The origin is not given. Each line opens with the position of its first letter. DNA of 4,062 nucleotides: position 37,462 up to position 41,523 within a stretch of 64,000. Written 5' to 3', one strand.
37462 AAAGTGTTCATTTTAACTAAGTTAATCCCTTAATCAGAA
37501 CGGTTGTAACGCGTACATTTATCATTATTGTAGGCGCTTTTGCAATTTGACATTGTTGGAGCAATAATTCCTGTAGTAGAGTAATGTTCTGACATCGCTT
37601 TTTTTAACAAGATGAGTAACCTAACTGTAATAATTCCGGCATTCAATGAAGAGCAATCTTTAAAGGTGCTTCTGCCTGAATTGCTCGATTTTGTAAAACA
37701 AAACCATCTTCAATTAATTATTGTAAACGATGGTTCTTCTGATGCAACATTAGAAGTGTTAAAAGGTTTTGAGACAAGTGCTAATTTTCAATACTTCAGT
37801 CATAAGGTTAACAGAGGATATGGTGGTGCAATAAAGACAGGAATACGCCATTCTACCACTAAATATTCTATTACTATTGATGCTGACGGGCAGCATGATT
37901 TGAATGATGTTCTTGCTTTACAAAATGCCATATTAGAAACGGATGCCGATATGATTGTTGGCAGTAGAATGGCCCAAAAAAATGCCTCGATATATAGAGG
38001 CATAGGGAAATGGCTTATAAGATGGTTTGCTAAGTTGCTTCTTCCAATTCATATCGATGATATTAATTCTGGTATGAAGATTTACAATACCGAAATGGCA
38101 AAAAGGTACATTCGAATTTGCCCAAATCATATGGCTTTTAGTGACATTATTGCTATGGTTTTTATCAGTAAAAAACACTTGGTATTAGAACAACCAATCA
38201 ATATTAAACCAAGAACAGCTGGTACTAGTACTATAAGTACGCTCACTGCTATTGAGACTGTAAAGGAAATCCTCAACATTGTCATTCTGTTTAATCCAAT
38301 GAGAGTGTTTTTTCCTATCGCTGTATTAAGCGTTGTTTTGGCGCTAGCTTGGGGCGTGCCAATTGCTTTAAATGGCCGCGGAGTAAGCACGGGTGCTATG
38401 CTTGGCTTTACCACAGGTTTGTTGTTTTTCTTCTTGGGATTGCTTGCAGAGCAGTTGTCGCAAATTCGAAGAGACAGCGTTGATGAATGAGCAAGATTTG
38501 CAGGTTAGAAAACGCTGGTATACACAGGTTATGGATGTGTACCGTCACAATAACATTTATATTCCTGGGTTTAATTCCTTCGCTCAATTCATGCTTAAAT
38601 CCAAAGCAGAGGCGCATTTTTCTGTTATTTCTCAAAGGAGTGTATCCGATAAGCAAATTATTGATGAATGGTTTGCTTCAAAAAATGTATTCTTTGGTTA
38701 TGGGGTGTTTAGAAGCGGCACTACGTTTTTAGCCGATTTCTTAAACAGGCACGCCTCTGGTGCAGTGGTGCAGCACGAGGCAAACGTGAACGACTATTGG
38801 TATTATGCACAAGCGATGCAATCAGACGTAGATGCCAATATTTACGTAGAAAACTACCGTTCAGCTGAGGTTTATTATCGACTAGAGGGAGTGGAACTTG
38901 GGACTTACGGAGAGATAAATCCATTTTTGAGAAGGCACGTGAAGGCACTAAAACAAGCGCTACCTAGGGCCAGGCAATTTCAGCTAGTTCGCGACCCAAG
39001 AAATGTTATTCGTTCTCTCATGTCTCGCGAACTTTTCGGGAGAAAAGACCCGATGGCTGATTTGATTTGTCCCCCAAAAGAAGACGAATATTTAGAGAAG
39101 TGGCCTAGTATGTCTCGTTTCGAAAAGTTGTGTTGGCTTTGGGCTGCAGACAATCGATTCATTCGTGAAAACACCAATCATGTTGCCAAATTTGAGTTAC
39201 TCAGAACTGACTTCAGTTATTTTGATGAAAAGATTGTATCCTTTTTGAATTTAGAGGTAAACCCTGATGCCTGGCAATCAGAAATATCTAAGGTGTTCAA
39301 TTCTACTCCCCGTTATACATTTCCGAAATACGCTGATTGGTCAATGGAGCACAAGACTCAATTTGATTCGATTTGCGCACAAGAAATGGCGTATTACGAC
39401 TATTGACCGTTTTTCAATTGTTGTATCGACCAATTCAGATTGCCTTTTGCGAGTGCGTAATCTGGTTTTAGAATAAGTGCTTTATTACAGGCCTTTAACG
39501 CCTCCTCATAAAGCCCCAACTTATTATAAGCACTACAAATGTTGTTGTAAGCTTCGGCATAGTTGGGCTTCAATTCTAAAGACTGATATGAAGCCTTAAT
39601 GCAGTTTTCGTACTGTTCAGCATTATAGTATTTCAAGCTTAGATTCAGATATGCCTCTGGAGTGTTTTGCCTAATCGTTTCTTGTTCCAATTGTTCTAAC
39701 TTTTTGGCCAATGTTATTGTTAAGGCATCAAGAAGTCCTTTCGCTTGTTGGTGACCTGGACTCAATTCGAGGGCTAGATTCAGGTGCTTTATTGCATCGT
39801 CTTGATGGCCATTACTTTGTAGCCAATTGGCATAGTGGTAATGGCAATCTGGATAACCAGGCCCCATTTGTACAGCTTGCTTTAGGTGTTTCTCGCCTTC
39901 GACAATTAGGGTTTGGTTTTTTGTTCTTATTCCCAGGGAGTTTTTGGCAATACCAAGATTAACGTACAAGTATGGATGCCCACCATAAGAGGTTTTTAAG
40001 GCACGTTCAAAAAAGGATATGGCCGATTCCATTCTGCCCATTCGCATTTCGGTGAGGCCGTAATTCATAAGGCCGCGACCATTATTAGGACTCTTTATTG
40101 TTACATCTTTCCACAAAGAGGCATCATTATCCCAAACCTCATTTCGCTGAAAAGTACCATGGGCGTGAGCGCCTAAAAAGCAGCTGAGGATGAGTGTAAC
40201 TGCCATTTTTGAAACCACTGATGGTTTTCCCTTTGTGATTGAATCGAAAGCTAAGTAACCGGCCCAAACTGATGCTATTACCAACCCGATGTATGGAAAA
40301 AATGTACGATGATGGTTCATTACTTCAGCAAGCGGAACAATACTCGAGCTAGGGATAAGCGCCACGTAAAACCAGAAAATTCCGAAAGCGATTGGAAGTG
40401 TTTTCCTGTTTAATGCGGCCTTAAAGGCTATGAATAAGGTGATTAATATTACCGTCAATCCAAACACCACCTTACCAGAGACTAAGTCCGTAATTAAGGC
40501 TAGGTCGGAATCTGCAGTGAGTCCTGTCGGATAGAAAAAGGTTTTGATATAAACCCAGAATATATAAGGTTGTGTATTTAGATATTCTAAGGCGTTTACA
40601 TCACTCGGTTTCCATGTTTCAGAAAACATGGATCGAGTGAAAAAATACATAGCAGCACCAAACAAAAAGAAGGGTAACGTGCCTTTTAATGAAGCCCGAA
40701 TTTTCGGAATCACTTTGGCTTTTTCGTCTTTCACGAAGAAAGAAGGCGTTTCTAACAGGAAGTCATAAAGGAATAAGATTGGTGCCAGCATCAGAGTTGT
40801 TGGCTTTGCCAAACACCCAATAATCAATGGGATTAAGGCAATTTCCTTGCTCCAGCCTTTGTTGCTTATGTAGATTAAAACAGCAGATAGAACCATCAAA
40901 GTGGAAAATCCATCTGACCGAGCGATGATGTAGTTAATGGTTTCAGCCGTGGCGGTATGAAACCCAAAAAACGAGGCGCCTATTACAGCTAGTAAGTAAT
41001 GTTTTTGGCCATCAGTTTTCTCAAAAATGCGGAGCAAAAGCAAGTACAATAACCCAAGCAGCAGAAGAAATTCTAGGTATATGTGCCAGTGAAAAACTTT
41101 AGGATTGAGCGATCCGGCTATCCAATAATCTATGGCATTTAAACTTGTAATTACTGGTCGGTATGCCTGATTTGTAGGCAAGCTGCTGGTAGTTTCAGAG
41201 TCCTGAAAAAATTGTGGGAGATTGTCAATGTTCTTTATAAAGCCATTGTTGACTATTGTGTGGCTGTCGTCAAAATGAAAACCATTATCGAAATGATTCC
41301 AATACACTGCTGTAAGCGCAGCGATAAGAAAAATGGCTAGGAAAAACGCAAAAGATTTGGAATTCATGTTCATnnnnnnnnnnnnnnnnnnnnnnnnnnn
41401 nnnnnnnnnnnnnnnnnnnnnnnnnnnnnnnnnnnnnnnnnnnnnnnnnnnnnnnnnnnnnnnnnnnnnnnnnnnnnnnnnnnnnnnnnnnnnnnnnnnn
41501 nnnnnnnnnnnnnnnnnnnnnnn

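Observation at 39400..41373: TMTC-like first-loop motif (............) in a bacterial GT-C enzyme fused to TPR repeats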

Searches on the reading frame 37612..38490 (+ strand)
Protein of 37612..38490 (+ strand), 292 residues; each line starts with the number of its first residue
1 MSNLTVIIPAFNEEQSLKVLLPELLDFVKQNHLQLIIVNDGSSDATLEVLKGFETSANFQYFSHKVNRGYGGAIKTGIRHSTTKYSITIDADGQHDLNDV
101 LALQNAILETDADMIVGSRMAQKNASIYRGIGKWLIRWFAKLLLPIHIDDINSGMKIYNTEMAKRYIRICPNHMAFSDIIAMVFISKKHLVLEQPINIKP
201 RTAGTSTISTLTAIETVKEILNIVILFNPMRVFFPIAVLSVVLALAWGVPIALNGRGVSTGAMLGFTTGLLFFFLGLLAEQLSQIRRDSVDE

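Call 3: search_protein_families(library=pfam, proteins=[window:37612-38490:+], max_evalue=0.1)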
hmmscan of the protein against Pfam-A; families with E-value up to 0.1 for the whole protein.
window:37612-38490:+ (292 aa): 3 families
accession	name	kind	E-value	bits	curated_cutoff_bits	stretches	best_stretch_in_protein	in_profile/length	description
PF00535.33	Glycos_transf_2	-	2.4e-27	96.4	23.3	1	5-132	1-128/168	Glycosyl transferase family 2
PF10111.15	Glyco_tranf_2_2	-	2.9e-06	27.4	27.3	1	5-95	1-94/276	Glycosyltransferase like family 2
PF13641.12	Glyco_tranf_2_3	-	0.006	17.1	27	1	4-170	3-148/230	Glycosyltransferase like family 2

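Call 4: search_protein_families(library=ncbifam, proteins=[window:37612-38490:+], max_evalue=0.1)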
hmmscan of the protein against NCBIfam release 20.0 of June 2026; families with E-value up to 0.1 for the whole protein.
window:37612-38490:+ (292 aa): 22 families
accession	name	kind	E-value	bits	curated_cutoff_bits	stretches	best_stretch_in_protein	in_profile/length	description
NF058614.1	PPMAGASynPpgS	equivalog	7.4e-23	81.1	370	1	6-198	4-196/226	polyprenyl-phospho-N-acetylgalactosaminyl synthase PpgS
TIGR04182.1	glyco_TIGR04182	equivalog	1.1e-18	67.7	325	1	4-290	2-290/293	S-layer glycoprotein N-glycosyltransferase AglJ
NF007986.1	PRK10714.1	equivalog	2.3e-16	59.7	529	1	3-288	7-299/316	undecaprenyl-phosphate 4-deoxy-4-formamido-L-arabinose transferase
NF047588.1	GlcsyltransPgfSStrep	equivalog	4.7e-15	55.6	500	1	4-247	3-243/308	glycosyltransferase PgfS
TIGR03937.1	PgaC_IcaA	equivalog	1.5e-13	50.5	422.3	1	3-97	46-140/407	poly-beta-1,6-N-acetyl-D-glucosamine synthase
NF041391.1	DPhHxTase_Halo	equivalog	1.3e-12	47.2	375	1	10-222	3-207/213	dolichyl-phosphate hexose transferase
TIGR04283.1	glyco_like_mftF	equivalog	2e-10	40.6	182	1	4-139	1-128/221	TIGR04283 family arsenosugar biosynthesis glycosyltransferase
NF007482.0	PRK10073.1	equivalog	2.8e-10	39.7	423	1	3-94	7-97/334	glycosyltransferase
NF041875.1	EPS_EpsD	equivalog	1e-08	35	370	1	4-121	1-117/325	exopolysaccharide biosynthesis glycosyltransferase EpsD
TIGR03111.1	glyc2_xrt_Gpos1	hypoth_equivalog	2.6e-08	33.1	363.95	1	3-105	50-154/439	TIGR03111 family XrtG-associated glycosyltransferase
TIGR04242.1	nodulat_NodC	equivalog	2e-07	30.4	550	1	3-129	49-174/395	chitooligosaccharide synthase NodC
NF038302.1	EPS_HpsE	equivalog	2.1e-06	26.9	300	1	3-101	2-105/307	hormogonium polysaccharide biosynthesis glycosyltransferase HpsE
TIGR03469.1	HpnB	hypoth_equivalog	1.1e-05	24.6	379.25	1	3-121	45-172/386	hopene-associated glycosyltransferase HpnB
TIGR03965.1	mycofact_glyco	equivalog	1.2e-05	24.4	280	1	3-92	75-164/467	mycofactocin biosynthesis glycosyltransferase MftF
NF047683.1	TeichurnBiosyTuaG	equivalog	2e-05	24.4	400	1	4-96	8-100/252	teichuronic acid biosynthesis protein TuaG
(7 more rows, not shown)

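Call 47: search_solved_structures(query=window:37612-38490:+, max_evalue=0.001)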
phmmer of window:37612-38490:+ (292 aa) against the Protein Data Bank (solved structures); distinct sequences matched with E-value up to 0.001: 19.
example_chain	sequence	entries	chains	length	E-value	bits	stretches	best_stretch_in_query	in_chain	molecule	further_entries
9hwj_A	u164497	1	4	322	8.5e-14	54.6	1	3-288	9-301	Undecaprenyl-phosphate 4-deoxy-4-formamido-L-arabinose transferase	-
9bhc_C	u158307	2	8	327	9.2e-14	54.5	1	3-288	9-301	Undecaprenyl-phosphate 4-deoxy-4-formamido-L-arabinose transferase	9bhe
8vxh_A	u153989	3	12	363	1.3e-13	54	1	3-288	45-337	Undecaprenyl-phosphate 4-deoxy-4-formamido-L-arabinose transferase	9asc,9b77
5mlz_A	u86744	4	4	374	2.7e-09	39.9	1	4-224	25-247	Dolichol monophosphate mannose synthase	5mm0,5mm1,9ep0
2z87_A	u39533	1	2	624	8.3e-08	35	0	3-93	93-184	Chondroitin synthase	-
2z86_A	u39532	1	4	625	8.3e-08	35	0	3-93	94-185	Chondroitin synthase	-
5hea_A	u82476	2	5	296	5.1e-07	32.4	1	4-114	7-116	Putative glycosyltransferase (GalT1)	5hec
6p61_A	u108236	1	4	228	6.5e-07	32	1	4-96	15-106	Glycosyltransferase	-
5eke_A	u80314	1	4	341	3.3e-06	29.7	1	3-96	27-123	Uncharacterized glycosyltransferase sll0501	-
5ekp_C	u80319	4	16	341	3.3e-06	29.7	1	3-96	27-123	Uncharacterized glycosyltransferase sll0501 | Glycosyltransferase sll0501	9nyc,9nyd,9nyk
9nye_A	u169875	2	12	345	3.4e-06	29.7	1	3-96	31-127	Glycosyltransferase sll0501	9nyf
6h1j_A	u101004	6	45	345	1.4e-05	27.6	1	2-120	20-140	Probable ss-1,3-N-acetylglucosaminyltransferase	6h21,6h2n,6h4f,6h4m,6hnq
6yv7_B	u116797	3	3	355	7e-05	25.4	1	3-118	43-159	Glycosyl transferase, family 2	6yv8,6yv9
6yv7_A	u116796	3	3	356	7e-05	25.4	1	3-118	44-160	Glycosyl transferase, family 2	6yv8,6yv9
5tze_C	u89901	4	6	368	0.00023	23.7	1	4-98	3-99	Glycosyl transferase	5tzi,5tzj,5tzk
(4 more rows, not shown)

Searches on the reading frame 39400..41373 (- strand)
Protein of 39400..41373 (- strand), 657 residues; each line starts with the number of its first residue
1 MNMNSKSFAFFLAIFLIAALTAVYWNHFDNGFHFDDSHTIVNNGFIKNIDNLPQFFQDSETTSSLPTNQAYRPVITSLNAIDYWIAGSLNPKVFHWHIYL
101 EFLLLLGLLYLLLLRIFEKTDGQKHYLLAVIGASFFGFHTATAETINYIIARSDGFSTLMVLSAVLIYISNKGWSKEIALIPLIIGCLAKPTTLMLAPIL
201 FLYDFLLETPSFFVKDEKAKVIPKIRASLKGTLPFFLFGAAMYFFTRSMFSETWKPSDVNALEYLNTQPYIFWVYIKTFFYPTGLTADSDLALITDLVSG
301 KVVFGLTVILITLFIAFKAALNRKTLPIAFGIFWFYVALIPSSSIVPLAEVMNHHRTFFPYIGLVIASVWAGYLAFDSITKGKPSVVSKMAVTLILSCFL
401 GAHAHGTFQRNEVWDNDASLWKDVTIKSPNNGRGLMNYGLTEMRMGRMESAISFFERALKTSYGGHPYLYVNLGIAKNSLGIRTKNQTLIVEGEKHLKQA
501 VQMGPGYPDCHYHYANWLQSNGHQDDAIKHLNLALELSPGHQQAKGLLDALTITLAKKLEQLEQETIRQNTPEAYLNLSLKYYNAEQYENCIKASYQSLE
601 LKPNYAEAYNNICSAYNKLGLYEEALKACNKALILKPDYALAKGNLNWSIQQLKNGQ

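Call 3: search_protein_families(library=pfam, proteins=[window:39400-41373:-], max_evalue=0.1)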
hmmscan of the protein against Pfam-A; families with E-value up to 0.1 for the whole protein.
window:39400-41373:- (657 aa): 14 families
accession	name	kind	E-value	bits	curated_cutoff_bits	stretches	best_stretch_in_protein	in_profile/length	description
PF07719.23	TPR_2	-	3.2e-16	58.5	27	3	606-639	1-34/34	Tetratricopeptide repeat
PF00515.34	TPR_1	-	2.2e-12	46.6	27.8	1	606-639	1-34/34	Tetratricopeptide repeat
PF14559.12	TPR_19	-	2.3e-12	47.5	25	2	494-549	11-66/68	Tetratricopeptide repeat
PF13181.12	TPR_8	-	3.1e-12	46.1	25.7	2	606-638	1-33/34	Tetratricopeptide repeat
PF13428.12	TPR_14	-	3.2e-12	46.3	23.5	1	508-544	1-37/44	Tetratricopeptide repeat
PF13424.12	TPR_12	-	4.4e-11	43.2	30.1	2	435-476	6-54/77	Tetratricopeptide repeat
PF13432.12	TPR_16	-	2.2e-08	34.8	32.7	1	598-639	23-64/65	Tetratricopeptide repeat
PF13414.12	TPR_11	-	2.4e-06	27.5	26.8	1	615-642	3-30/42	TPR repeat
PF13371.12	TPR_9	-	0.00021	21.7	35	0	582-638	5-61/73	Tetratricopeptide repeat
PF13431.12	TPR_17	-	0.00053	20.5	24.4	0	597-626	4-33/34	Tetratricopeptide repeat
PF23914.1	TPR_CcmH_CycH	-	0.0019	18.5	42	0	427-529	45-142/158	Cytochrome c-type biogenesis protein H TPR domain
PF13176.12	TPR_7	-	0.01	16.3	27.9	0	443-461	10-28/36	Tetratricopeptide repeat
PF12895.13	ANAPC3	-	0.015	16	27.2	0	569-630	20-80/82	Anaphase-promoting complex, cyclosome, subunit 3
PF02259.29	FAT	-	0.033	13.9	24.2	1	494-619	168-296/343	FAT domain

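Call 4: search_protein_families(library=ncbifam, proteins=[window:39400-41373:-], max_evalue=0.1)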
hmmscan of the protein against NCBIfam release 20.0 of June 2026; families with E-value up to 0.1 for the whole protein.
window:39400-41373:- (657 aa): 14 families
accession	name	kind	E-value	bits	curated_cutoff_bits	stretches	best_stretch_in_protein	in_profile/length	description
NF040959.1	MamA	equivalog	3.5e-13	49.5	200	2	566-639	99-172/204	magnetosome protein MamA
TIGR02521.1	type_IV_pilW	equivalog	3.8e-13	49.5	154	3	561-640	20-99/234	type IV pilus biogenesis/stability protein PilW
TIGR02917.1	PEP_TPR_lipo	equivalog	2.2e-11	42.4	312.2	2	569-646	428-505/899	XrtA/PEP-CTERM system TPR-repeat protein PrsT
NF033762.1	social_mot_Tgl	equivalog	4.1e-09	36.1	225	2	572-647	31-107/252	social motility TPR repeat lipoprotein Tgl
NF033920.0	C39_PA2778_fam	equivalog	5.8e-08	32.5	150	1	571-636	189-254/255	PA2778 family cysteine peptidase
TIGR00990.1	3a0801s09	subfamily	1.9e-06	26.8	757.25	1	569-627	157-215/615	mitochondrial import receptor subunit TOM70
NF008391.2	PRK11189.1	equivalog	3.6e-06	26.7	250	1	597-645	90-138/297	lipoprotein NlpI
NF047371.1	FlcA_CTERM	equivalog_domain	6.1e-05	21.7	300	1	485-632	324-465/646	periplasmic flagellar collar protein FlcA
NF047507.1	TPR_BatC_Lepto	exception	0.0006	19.3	175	0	585-651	71-141/214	TPR repeat-containing protein BatC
NF002725.1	PRK02603.1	equivalog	0.00061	19.8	143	0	560-623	60-123/173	photosystem I assembly protein Ycf3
NF047558.1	TPR_END_plus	domain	0.003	17.5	32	0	511-541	2-32/56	TPR end-of-group domain-containing protein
NF008756.0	PRK11788.1-4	equivalog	0.012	14.7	474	1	540-640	150-248/389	lipopolysaccharide assembly protein LapB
NF011721.1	PRK15174.1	equivalog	0.014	13.6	1200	1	444-548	224-324/656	Vi polysaccharide transport protein VexE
NF041522.1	TPR_sll0314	equivalog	0.036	13.3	225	0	601-638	176-212/275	Sll0314/Alr1548 family TPR repeat-containing protein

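Call 6: search_solved_structures(query=window:39400-41373:-, max_evalue=10)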
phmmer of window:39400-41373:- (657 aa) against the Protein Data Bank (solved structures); distinct sequences matched with E-value up to 10: 128 (the best 60 are shown).
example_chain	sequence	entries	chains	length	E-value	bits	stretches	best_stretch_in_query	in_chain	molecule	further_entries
9qhb_A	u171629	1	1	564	8.4e-42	146.8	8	571-649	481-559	Engineered tetratricopeptide repeat protein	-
8bu0_A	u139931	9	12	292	7.5e-29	104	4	571-649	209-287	Consensus tetratricopeptide repeat protein | Crystal structure of an 8-repeat consensus TPR superhelix with Zinc. | Monomer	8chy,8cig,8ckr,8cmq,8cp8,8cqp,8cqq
9qhc_A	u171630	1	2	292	3.2e-23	85.4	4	571-640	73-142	Engineered tetratricopeptide repeat protein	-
7yeh_B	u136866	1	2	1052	1.1e-18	70.5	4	489-650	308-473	UDP-N-acetylglucosamine--peptide N-acetylglucosaminyltransferase 110 kDa subunit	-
7yea_A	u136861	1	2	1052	1.1e-18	70.4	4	489-650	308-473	UDP-N-acetylglucosamine--peptide N-acetylglucosaminyltransferase 110 kDa subunit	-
7ntf_A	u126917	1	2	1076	1.4e-18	70.1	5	566-647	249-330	Isoform 1 of UDP-N-acetylglucosamine--peptide N-acetylglucosaminyltransferase 110 kDa subu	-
1w3b_A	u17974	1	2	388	1.1e-16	63.9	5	578-640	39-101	UDP-N-ACETYLGLUCOSAMINE--PEPTIDE N-ACETYLGLUCOSAMINYLTRANSFERASE 110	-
6eou_A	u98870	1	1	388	2.9e-16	62.5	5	578-640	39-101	UDP-N-acetylglucosamine--peptide N-acetylglucosaminyltransferase 110 kDa subunit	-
8ch0_A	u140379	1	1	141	4.9e-14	55.1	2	571-640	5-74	Consensus tetratricopeptide repeat protein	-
2fo7_A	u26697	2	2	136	1.4e-13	53.6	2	571-637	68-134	SYNTHETIC CONSENSUS TPR PROTEIN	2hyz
7obi_A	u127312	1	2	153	4e-13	52.1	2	570-647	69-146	CTPR-rv4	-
9gzg_A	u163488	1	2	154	1.6e-12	50.1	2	572-649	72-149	Engineered CTPR protein with glutamic acids for conductivity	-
1na0_A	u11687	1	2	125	1.8e-12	49.9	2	570-637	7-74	designed protein CTPR3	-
6v8e_A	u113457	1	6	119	1e-11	47.4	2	570-649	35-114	Designed protein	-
6vfj_B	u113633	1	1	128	1.1e-11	47.3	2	570-646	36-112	I53_dn5B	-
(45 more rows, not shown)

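Call 17: predict_structure(alignment_id=A1)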
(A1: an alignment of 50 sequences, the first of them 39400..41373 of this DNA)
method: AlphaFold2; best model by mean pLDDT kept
length: 657 residues; sequences in the alignment: 50
mean_pLDDT: 90.7   pTM: 0.83
mean pLDDT of the five models: 90.7, 89.8, 89.7, 88.5, 87.3
residues with pLDDT >= 90: 463; 70-90: 165; 50-70: 23; < 50: 6
segments of 3 or more residues with pLDDT < 50: 64-68
pLDDT, mean of each block of 10 residues (from residue 1): 87 97 93 62 82 86 56 89 89 92 98 97 96 97 82 90 98 96 95 94 96 93 94 96 89 73 91 95 88 91 96 98 97 95 68 88 98 96 91 95 95 89 92 92 94 96 88 96 96 97 89 95 89 87 88 82 89 93 86 96 96 94 96 95 94 78
secondary structure, 60 per line:
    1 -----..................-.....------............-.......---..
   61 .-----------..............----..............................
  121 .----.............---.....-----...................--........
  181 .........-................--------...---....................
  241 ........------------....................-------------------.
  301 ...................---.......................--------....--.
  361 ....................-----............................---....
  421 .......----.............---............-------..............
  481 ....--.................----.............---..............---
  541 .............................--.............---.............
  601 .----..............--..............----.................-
elements in order: H6-23 H25-29 H36-42 H44-47 H49-55 H73-86 H91-121 H126-138 H142-146 H152-170 H173-189 H191-206 H221-248 H261-280 H300-319 H323-345 H354-357 H360-380 H386-413 H417-427 H432-444 H448-459 H467-484 H487-503 H508-520 H524-537 H542-569 H572-584 H588-601 H606-619 H622-635 H640-656

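Call 19: fold_search(model_id=the predicted structure, library=pdb)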
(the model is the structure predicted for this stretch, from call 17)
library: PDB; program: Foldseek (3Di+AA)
matches with E <= 10: 1543; with E <= 0.001: 306
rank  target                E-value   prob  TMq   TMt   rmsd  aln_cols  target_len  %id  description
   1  8chy                  1.1e-08  1.00  0.18  0.41  16.4       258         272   24  Crystal structure of an 8-repeat consensus TPR superhelix with Zinc. (released 2024-02-21)
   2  1w3b_A                1.2e-08  1.00  0.21  0.34  20.4       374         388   18  The superhelical TPR domain of O-linked GlcNAc transferase reveals structural similarities to importin alpha. (released 2004-09-09)
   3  8dth_A                1.3e-08  1.00  0.17  0.15  18.6       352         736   18  Cryo-EM structure of Arabidopsis SPY alternative conformation 2 (released 2023-03-08)
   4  9qhc_B                1.4e-08  1.00  0.19  0.41  17.0       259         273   24  Crystal structure of 8-repeat CTPR protein with eliminated coordination sites (released 2025-10-22)
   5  8dth_B                1.7e-08  1.00  0.17  0.16  18.4       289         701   22  Cryo-EM structure of Arabidopsis SPY alternative conformation 2 (released 2023-03-08)
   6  1w3b_B                1.9e-08  1.00  0.18  0.31  20.4       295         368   18  The superhelical TPR domain of O-linked GlcNAc transferase reveals structural similarities to importin alpha. (released 2004-09-09)
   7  9qhc_A                2.2e-08  1.00  0.18  0.40  14.8       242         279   25  Crystal structure of 8-repeat CTPR protein with eliminated coordination sites (released 2025-10-22)
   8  7y4i_A                2.2e-08  1.00  0.17  0.14  23.7       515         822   15  Crystal structure of SPINDLY in complex with GDP (released 2022-12-07)
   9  7ntf_B                2.2e-08  1.00  0.19  0.15  21.2       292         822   21  Cryo-EM structure of unliganded O-GlcNAc transferase (released 2021-11-17)
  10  9qhb                  3.1e-08  1.00  0.19  0.41  18.5       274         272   22  Crystal structure of 16-repeat CTPR protein with eliminated coordination sites (released 2025-10-22)
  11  6eou                  3.1e-08  1.00  0.20  0.35  20.2       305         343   21  O-GlcNAc transferase TPR domain with the intellectual disability associated mutation L254F (released 2018-05-09)
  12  8dtf_A                5.5e-08  1.00  0.19  0.16  18.2       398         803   18  Cryo-EM structure of the full length Arabidopsis SPY with complete TPRs (released 2023-03-08)
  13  7yea_A                5.8e-08  1.00  0.22  0.15  24.5       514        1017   15  Human O-GlcNAc transferase Dimer (released 2023-07-12)
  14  8dtg_A                6.5e-08  1.00  0.20  0.17  19.7       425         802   17  Cryo-EM structure of Arabidopsis SPY alternative conformation 1 (released 2023-03-08)
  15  7yeh_A                7.9e-08  1.00  0.21  0.14  23.6       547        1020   16  Cryo-EM structure of human OGT-OGA complex (released 2023-07-12)
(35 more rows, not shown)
